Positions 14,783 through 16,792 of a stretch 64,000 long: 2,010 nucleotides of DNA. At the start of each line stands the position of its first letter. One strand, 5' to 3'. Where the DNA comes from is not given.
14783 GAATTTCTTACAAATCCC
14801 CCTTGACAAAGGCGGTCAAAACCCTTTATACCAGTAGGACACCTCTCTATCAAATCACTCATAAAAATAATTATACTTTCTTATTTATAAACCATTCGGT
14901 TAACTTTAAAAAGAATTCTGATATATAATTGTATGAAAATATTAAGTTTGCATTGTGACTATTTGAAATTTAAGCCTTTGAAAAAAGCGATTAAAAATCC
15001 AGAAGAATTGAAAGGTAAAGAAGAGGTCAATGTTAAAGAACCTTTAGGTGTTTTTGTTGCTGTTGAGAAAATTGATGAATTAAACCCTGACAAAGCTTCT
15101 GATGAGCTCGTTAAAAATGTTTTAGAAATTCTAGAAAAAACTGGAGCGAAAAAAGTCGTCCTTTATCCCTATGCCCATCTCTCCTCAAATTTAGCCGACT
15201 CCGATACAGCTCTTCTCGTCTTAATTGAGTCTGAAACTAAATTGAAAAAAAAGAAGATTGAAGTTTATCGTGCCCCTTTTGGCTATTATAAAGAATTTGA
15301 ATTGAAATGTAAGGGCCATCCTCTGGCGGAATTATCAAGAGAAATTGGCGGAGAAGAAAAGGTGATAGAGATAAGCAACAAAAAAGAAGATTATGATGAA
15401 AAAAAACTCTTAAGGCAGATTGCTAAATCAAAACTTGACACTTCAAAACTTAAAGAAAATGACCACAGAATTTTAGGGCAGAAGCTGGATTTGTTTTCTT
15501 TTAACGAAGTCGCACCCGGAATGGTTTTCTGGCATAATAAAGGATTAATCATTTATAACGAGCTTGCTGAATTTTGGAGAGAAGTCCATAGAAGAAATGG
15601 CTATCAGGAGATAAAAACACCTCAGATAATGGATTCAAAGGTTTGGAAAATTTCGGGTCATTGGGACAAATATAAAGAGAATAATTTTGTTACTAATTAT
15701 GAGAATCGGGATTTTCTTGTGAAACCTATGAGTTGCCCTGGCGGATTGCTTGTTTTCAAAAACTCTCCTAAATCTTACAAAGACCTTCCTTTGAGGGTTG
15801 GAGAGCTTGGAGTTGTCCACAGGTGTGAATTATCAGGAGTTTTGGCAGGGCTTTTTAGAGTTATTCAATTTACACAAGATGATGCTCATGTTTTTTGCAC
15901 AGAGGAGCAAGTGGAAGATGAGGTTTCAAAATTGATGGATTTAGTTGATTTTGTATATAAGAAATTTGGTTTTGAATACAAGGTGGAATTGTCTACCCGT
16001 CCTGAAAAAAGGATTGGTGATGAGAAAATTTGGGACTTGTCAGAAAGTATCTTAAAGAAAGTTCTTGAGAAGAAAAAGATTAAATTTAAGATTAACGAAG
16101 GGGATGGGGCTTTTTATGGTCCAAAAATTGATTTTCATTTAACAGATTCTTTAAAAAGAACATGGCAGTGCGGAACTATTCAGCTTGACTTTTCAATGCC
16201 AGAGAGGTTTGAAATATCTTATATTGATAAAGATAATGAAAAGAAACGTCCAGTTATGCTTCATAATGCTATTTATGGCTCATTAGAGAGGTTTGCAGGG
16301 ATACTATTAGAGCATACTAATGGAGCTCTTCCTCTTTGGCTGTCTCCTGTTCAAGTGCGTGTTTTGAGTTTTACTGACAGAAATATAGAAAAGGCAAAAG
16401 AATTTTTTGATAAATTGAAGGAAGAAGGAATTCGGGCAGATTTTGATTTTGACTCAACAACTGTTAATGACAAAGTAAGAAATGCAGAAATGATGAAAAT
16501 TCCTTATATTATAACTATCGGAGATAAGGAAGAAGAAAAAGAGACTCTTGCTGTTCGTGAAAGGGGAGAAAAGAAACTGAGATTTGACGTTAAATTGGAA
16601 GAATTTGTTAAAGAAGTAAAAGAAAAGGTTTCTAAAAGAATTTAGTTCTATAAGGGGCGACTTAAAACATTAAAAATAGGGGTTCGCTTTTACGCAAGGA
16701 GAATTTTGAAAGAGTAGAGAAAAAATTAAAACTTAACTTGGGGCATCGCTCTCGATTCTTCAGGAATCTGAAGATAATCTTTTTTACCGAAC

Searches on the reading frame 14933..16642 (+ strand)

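Call 58: search_protein_families(library=ncbifam, proteins=[window:14933-16642:+], max_evalue=1e-10)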
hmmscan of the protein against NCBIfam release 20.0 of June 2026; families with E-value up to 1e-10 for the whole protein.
window:14933-16642:+ (570 aa): 10 families
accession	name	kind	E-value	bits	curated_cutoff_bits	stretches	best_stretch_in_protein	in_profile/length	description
TIGR00418.1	thrS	equivalog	7.6e-171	569.8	383.65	1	30-565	13-564/565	threonine--tRNA ligase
NF003068.0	PRK03991.1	equivalog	3e-121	405.7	484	1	1-567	1-593/613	threonine--tRNA ligase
NF011500.0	PRK14938.1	equivalog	3.2e-51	174.5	362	2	1-143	1-138/387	Ser-tRNA(Thr) hydrolase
TIGR00408.1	proS_fam_I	equivalog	6.8e-22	78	437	1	392-567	202-382/475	proline--tRNA ligase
NF003211.1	PRK04173.1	equivalog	2.1e-18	66.4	312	0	466-548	358-441/454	glycine--tRNA ligase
NF006625.0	PRK09194.1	equivalog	2.2e-18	66.5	558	0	192-349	34-192/559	proline--tRNA ligase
NF008979.1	PRK12325.1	exception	1.2e-16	60.6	550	0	191-333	33-176/437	proline--tRNA ligase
TIGR00389.1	glyS_dimeric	equivalog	3.2e-16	59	243.3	0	466-564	465-563/565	glycine--tRNA ligase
TIGR00409.1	proS_fam_II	equivalog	5.5e-13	48.6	306.7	0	194-348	36-191/568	proline--tRNA ligase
TIGR00442.1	hisS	equivalog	1.1e-12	47.7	286.75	0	470-544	322-396/406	histidine--tRNA ligase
